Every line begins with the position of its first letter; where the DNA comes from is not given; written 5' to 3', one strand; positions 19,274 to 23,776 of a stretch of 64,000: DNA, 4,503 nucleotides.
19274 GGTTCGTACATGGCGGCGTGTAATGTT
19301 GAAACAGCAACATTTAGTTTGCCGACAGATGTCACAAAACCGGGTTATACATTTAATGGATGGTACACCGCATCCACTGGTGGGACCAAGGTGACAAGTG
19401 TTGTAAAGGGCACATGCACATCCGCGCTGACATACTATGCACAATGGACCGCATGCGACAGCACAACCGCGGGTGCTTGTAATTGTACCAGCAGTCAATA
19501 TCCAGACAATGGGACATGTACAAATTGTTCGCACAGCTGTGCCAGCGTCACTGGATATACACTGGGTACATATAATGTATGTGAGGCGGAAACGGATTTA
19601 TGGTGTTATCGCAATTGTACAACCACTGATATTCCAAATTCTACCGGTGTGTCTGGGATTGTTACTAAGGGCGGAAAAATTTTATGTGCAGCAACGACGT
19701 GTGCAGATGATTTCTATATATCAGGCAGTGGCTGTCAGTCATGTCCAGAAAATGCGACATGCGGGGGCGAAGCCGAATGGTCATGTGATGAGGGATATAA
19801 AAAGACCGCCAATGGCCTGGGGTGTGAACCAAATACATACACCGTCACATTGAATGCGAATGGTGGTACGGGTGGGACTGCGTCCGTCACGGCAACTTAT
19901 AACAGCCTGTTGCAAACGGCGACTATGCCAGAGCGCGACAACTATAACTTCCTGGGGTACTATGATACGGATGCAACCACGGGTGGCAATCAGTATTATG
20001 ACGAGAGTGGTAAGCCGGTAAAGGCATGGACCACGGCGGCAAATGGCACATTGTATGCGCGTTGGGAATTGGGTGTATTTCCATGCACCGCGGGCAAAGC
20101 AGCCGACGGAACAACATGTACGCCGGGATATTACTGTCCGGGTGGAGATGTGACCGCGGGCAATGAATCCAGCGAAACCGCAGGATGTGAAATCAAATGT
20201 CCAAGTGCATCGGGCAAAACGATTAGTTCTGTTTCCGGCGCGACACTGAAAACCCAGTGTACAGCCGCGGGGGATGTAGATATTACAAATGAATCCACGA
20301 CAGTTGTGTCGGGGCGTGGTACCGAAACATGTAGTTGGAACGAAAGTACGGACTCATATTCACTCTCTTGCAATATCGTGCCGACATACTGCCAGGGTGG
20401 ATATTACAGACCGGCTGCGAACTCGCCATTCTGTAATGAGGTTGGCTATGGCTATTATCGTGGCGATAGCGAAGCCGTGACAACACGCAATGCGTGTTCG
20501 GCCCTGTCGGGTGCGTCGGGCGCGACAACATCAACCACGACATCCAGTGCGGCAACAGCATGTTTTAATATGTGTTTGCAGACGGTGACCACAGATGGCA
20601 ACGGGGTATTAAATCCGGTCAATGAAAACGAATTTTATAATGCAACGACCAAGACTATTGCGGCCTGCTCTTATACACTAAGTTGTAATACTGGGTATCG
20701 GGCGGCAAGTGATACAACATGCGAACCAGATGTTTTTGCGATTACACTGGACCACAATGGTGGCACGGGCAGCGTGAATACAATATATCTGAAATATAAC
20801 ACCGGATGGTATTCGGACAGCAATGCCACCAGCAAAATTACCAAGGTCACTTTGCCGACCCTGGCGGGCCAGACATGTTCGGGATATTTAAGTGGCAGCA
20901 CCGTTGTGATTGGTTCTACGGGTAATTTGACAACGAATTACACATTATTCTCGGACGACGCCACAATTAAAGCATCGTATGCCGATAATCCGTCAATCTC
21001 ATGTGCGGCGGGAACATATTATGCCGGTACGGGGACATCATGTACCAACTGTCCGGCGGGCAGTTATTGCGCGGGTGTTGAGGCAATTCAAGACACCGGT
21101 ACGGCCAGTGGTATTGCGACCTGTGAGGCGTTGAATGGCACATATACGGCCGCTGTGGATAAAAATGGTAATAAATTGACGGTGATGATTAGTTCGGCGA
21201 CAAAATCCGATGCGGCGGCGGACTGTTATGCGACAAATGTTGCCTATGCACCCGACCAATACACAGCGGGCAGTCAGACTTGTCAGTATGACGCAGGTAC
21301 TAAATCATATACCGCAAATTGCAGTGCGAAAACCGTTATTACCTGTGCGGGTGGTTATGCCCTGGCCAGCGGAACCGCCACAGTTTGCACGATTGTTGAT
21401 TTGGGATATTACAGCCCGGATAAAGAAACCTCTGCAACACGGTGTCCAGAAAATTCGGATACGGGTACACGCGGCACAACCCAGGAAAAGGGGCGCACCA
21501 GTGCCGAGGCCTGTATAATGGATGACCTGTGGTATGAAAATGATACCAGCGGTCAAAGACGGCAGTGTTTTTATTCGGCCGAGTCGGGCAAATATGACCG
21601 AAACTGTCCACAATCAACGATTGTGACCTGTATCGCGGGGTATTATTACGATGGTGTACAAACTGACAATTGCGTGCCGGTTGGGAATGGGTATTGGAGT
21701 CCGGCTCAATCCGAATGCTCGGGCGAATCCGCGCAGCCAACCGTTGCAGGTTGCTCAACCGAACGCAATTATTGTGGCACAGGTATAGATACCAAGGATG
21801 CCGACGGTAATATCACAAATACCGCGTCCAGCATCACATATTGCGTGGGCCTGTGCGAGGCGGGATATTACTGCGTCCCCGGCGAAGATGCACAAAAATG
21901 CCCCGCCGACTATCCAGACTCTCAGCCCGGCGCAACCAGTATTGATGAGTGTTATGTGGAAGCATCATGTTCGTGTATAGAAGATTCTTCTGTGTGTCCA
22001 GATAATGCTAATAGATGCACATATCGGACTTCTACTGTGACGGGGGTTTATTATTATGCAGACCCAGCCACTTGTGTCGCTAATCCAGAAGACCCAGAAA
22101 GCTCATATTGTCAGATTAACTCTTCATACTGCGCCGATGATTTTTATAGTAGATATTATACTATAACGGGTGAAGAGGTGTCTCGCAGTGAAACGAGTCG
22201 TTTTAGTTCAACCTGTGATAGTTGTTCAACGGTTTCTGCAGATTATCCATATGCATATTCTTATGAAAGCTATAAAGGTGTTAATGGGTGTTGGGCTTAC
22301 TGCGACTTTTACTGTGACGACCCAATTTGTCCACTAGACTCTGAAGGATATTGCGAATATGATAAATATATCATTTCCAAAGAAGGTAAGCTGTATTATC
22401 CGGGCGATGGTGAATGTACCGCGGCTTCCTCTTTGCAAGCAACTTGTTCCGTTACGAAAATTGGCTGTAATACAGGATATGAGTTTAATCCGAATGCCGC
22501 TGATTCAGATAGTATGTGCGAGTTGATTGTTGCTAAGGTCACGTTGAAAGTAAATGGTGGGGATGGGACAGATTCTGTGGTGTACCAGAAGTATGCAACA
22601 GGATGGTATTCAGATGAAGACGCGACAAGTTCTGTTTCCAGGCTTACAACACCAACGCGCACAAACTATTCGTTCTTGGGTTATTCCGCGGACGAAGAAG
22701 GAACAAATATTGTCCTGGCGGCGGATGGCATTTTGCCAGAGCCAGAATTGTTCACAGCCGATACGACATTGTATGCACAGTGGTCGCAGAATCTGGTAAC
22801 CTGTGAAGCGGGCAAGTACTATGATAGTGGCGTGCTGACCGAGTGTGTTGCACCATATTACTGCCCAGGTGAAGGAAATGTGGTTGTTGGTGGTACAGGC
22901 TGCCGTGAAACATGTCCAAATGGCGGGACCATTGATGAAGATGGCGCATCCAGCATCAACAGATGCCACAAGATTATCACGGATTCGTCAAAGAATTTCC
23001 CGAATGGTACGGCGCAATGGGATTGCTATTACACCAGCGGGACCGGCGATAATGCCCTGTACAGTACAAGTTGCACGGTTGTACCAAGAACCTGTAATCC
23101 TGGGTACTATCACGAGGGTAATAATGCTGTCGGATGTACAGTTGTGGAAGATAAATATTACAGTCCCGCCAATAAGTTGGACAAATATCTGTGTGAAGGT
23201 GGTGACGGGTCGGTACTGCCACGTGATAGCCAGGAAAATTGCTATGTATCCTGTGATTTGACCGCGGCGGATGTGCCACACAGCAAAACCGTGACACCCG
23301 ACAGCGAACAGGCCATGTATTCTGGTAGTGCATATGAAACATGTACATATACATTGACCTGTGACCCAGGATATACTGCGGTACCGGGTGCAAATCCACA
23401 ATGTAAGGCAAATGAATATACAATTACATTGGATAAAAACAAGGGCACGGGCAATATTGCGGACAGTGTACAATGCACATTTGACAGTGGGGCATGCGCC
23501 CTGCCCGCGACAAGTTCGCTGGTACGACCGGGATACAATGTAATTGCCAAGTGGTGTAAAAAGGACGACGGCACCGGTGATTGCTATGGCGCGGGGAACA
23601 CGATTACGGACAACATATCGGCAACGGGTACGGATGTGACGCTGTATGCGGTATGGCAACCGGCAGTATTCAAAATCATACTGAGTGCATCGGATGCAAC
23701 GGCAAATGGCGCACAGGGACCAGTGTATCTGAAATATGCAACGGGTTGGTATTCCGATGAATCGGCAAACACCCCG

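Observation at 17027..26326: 3099-aa secreted mosaic protein: Listeria-Bacteroides repeats fused to eukaryotic-like Cys-rich (ephrin-receptor/EGF-like) modules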

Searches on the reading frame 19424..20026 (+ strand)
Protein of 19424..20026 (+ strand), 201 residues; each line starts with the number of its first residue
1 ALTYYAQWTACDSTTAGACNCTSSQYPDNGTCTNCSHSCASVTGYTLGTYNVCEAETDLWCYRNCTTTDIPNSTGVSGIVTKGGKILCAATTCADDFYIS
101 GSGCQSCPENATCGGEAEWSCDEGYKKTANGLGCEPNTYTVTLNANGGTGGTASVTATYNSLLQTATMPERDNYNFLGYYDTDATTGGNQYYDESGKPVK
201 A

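Call 10: search_protein_families(library=pfam, proteins=[window:19424-20026:+], max_evalue=10)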
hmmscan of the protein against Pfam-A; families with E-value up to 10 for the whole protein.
window:19424-20026:+ (201 aa): 3 families
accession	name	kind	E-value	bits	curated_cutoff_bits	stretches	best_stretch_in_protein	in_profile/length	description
PF09479.16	Flg_new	-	3.1e-07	30.8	27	1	139-195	1-52/65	Listeria-Bacteroides repeat domain (List_Bact_rpt)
PF09402.16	MSC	-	0.00044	20.2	29.7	1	103-130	50-77/337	Man1-Src1p-C-terminal domain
PF12946.13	EGF_MSP1_1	-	0.041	14.3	27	1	105-130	5-34/37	MSP1 EGF domain 1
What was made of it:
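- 19451..19861 (+): Irregular Cys-rich linker, aa 809-945. Only sub-threshold EGF-type hits (call 10).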

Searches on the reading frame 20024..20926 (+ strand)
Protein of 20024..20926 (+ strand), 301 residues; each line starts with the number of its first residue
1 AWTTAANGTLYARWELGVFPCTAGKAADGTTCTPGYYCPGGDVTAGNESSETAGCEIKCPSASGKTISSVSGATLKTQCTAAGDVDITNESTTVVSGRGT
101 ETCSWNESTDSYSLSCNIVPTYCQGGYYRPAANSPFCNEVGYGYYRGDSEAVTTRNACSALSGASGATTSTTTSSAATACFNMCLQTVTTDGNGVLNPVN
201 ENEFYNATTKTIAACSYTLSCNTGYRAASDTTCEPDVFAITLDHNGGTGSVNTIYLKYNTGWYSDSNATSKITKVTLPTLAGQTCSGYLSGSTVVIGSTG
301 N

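Call 10: search_protein_families(library=pfam, proteins=[window:20024-20926:+], max_evalue=10)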
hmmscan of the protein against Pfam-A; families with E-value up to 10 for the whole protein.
window:20024-20926:+ (301 aa): 2 families
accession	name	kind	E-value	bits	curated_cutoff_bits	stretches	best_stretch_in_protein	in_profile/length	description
PF12662.13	cEGF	-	0.17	12.2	26.6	1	220-234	5-20/24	Complement Clr-like EGF-like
PF24912.1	SH3_TNRC18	-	0.3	11.3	27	0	190-212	5-27/58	TNRC18-like,(4.1.1) SH3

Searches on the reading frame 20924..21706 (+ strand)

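Call 10: search_protein_families(library=pfam, proteins=[window:20924-21706:+], max_evalue=10)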
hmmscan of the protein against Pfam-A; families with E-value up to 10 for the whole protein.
window:20924-21706:+ (261 aa): 2 families
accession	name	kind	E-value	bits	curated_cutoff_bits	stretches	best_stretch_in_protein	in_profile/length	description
PF00084.26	Sushi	-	0.25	12.2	20.7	1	227-261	20-52/56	Sushi repeat (SCR repeat)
PF24634.1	DUF7631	-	0.27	12.2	27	1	38-51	4-17/50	Domain of unknown function (DUF7631)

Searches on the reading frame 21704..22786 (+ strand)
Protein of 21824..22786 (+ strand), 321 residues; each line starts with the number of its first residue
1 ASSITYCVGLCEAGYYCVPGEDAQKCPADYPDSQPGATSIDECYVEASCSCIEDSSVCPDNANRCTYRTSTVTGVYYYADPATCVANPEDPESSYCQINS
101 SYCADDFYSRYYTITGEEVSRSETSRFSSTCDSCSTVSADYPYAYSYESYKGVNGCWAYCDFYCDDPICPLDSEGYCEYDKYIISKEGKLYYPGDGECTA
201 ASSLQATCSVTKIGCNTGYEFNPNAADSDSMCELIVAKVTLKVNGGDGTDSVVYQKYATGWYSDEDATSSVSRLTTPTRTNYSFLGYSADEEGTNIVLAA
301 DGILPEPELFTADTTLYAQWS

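Call 10: search_protein_families(library=pfam, proteins=[window:21704-22606:+], max_evalue=10)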
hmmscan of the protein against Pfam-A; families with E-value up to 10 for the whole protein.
window:21704-22606:+ (301 aa): 0 families

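Call 69: find_homologous_proteins(query=window:21824-22786:+, max_evalue=0.00001)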
Query window:21824-22786:+ (321 aa): 1 proteins with E <= 0.00001 among 817 candidates.
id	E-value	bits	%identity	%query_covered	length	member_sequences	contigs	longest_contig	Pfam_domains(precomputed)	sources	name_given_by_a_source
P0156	3.2e-7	48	41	26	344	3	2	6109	PF09479.17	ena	-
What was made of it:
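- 21947..22741 (+): Central hypervariable cassette, aa 1641-1905. It covers the unique Cys-rich region and most of one Flg_new repeat. No database relative apart from a weak Flg_new hit (call 69).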

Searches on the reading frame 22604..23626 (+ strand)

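Call 10: search_protein_families(library=pfam, proteins=[window:22604-23626:+], max_evalue=10)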
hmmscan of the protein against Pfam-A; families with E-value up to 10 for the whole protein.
window:22604-23626:+ (341 aa): 3 families
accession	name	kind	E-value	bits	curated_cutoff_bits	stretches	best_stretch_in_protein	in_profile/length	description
PF09479.16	Flg_new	-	1.6e-08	35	27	2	8-59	19-65/65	Listeria-Bacteroides repeat domain (List_Bact_rpt)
PF00084.26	Sushi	-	0.022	15.6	20.7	2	163-187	28-50/56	Sushi repeat (SCR repeat)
PF21807.2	PfEMP1_CIDRalpha1_dom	-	0.083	13.3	27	1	129-150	27-48/59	PfEMP1 protein, CIDRalpha1 domain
